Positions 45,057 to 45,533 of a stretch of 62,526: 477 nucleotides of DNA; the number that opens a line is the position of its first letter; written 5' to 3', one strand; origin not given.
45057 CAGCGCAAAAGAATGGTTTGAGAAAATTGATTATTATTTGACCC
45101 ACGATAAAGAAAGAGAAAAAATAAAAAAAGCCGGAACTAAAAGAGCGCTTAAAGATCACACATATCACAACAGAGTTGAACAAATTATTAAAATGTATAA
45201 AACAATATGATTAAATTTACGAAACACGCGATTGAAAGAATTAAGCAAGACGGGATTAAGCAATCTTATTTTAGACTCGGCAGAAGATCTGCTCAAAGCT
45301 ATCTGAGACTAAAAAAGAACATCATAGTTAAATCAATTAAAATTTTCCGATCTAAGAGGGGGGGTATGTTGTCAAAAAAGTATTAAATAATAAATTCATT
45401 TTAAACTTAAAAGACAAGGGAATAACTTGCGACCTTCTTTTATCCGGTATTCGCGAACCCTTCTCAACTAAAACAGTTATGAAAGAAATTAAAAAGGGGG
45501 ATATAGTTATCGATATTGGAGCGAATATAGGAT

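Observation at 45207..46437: Two G7 homopolymer tracts in adjacent methyltransferase genes; the first splits an FkbM gene (phase-variation candidate)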

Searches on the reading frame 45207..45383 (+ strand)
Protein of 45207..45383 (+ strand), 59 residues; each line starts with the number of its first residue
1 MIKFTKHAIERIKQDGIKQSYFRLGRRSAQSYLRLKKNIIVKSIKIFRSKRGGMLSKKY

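Call 21: find_encoding_contigs(protein=P0123, flank=10000, max_places=10)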
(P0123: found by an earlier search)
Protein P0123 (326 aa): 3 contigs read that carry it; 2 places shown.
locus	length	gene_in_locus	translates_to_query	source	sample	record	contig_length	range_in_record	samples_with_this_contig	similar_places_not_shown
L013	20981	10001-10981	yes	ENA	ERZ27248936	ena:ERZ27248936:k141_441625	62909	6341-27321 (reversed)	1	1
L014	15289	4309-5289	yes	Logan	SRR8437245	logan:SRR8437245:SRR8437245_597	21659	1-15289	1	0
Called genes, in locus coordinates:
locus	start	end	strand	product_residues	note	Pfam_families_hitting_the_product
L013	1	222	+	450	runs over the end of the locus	PF13727:CoA_binding_3 (weak), PF02397:Bac_transf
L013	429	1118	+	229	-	PF00483:NTP_transferase, PF12804:NTP_transf_3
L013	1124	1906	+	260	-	PF02540:NAD_synthase, PF06508:QueC (weak)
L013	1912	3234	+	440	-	PF03446:NAD_binding_2 (faint), PF03721:UDPG_MGDP_dh_N, PF00984:UDPG_MGDP_dh, PF03720:UDPG_MGDP_dh_C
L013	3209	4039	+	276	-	PF03848:TehB (faint), PF13489:Methyltransf_23, PF05175:MTS, PF13847:Methyltransf_31, PF08241:Methyltransf_11, PF08242:Methyltransf_12, PF13649:Methyltransf_25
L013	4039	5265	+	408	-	PF13477:Glyco_trans_4_2 (faint), PF13439:Glyco_transf_4, PF00534:Glycos_transf_1, PF13692:Glyco_trans_1_4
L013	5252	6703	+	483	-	PF01943:Polysacc_synt, PF13440:Polysacc_synt_3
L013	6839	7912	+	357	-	PF04055:Radical_SAM, PF13186:SPASM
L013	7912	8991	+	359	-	PF20706:GT4-conflict, PF00534:Glycos_transf_1, PF13692:Glyco_trans_1_4, PF13524:Glyco_trans_1_2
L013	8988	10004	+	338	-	PF13524:Glyco_trans_1_2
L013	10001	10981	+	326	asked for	PF05575:V_cholerae_RfbT, PF02475:TRM5-TYW2_MTfase, PF05050:Methyltransf_21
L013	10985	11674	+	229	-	PF05711:TylF, PF13578:Methyltransf_24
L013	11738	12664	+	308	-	PF01073:3Beta_HSD, PF01370:Epimerase, PF02719:Polysacc_synt_2 (weak), PF04321:RmlD_sub_bind, PF07993:NAD_binding_4 (faint), PF16363:GDP_Man_Dehyd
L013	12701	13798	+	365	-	PF01370:Epimerase, PF02719:Polysacc_synt_2 (faint), PF04321:RmlD_sub_bind, PF16363:GDP_Man_Dehyd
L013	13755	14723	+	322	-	PF01370:Epimerase, PF02719:Polysacc_synt_2 (faint), PF01073:3Beta_HSD (weak), PF13460:NAD_binding_10 (faint), PF16363:GDP_Man_Dehyd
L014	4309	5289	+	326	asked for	PF05575:V_cholerae_RfbT, PF02475:TRM5-TYW2_MTfase, PF05050:Methyltransf_21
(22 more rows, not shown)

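Call 42: find_encoding_contigs(protein=P0122, flank=10000, max_places=6)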
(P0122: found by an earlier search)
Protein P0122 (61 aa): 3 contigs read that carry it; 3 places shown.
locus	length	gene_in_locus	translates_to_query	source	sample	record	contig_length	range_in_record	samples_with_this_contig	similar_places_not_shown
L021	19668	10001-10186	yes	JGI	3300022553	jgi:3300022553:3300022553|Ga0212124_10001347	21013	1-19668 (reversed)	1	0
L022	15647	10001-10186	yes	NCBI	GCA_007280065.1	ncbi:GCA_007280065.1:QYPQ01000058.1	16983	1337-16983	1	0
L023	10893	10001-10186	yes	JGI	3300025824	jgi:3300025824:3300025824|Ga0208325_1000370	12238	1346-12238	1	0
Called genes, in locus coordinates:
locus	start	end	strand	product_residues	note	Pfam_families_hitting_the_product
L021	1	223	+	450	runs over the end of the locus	PF13727:CoA_binding_3 (weak), PF02397:Bac_transf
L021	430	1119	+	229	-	PF00483:NTP_transferase, PF12804:NTP_transf_3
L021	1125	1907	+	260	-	PF02540:NAD_synthase, PF06508:QueC (faint)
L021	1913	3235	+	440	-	PF03446:NAD_binding_2 (faint), PF03721:UDPG_MGDP_dh_N, PF00984:UDPG_MGDP_dh, PF03720:UDPG_MGDP_dh_C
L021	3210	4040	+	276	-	PF03848:TehB (faint), PF13489:Methyltransf_23, PF05175:MTS, PF13847:Methyltransf_31, PF08241:Methyltransf_11, PF08242:Methyltransf_12, PF13649:Methyltransf_25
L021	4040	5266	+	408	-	PF13439:Glyco_transf_4, PF00534:Glycos_transf_1, PF13692:Glyco_trans_1_4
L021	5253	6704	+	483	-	PF01943:Polysacc_synt, PF13440:Polysacc_synt_3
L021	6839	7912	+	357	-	PF04055:Radical_SAM, PF13186:SPASM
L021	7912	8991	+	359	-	PF20706:GT4-conflict, PF00534:Glycos_transf_1, PF13692:Glyco_trans_1_4, PF13524:Glyco_trans_1_2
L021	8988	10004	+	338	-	PF13524:Glyco_trans_1_2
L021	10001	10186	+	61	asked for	-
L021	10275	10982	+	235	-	PF02475:TRM5-TYW2_MTfase, PF05575:V_cholerae_RfbT, PF05050:Methyltransf_21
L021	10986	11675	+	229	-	PF05711:TylF, PF13578:Methyltransf_24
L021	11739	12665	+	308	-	PF01073:3Beta_HSD, PF01370:Epimerase, PF02719:Polysacc_synt_2 (weak), PF04321:RmlD_sub_bind, PF07993:NAD_binding_4 (faint), PF16363:GDP_Man_Dehyd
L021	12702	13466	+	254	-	PF01370:Epimerase, PF02719:Polysacc_synt_2 (weak), PF04321:RmlD_sub_bind, PF16363:GDP_Man_Dehyd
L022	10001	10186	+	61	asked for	-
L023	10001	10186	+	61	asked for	-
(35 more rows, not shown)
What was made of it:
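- G9 is seen in all three assemblies of the second strain (call 42).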

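Call 43: find_encoding_contigs(protein=P0126, flank=10000, max_places=6)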
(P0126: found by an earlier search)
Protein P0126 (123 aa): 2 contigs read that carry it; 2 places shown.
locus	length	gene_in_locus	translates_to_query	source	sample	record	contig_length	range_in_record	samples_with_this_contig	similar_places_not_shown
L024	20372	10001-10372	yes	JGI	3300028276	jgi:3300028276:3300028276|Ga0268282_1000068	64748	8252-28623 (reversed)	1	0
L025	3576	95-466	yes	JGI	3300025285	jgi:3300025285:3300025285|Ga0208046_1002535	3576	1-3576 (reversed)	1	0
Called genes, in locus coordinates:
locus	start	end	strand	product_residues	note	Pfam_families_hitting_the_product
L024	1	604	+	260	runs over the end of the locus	PF02540:NAD_synthase, PF06508:QueC (weak)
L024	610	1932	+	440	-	PF03446:NAD_binding_2 (faint), PF03721:UDPG_MGDP_dh_N, PF00984:UDPG_MGDP_dh, PF03720:UDPG_MGDP_dh_C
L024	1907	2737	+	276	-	PF03848:TehB (faint), PF13489:Methyltransf_23, PF05175:MTS, PF13847:Methyltransf_31, PF08241:Methyltransf_11, PF08242:Methyltransf_12, PF13649:Methyltransf_25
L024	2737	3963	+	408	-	PF13477:Glyco_trans_4_2 (faint), PF13439:Glyco_transf_4, PF00534:Glycos_transf_1, PF13692:Glyco_trans_1_4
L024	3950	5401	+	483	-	PF01943:Polysacc_synt, PF13440:Polysacc_synt_3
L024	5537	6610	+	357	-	PF04055:Radical_SAM, PF13186:SPASM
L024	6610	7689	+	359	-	PF20706:GT4-conflict, PF00534:Glycos_transf_1, PF13692:Glyco_trans_1_4, PF13524:Glyco_trans_1_2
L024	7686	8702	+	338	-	PF13524:Glyco_trans_1_2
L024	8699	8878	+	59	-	-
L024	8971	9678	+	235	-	PF02475:TRM5-TYW2_MTfase, PF05575:V_cholerae_RfbT, PF05050:Methyltransf_21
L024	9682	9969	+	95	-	-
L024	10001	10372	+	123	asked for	PF13578:Methyltransf_24 (weak), PF05711:TylF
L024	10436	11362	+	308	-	PF01073:3Beta_HSD, PF01370:Epimerase, PF02719:Polysacc_synt_2 (weak), PF04321:RmlD_sub_bind, PF07993:NAD_binding_4 (faint), PF16363:GDP_Man_Dehyd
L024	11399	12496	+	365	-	PF01370:Epimerase, PF02719:Polysacc_synt_2 (faint), PF04321:RmlD_sub_bind, PF16363:GDP_Man_Dehyd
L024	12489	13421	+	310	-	PF01073:3Beta_HSD (weak), PF01370:Epimerase, PF02719:Polysacc_synt_2 (faint), PF13460:NAD_binding_10 (faint), PF16363:GDP_Man_Dehyd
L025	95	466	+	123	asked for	PF13578:Methyltransf_24 (weak), PF05711:TylF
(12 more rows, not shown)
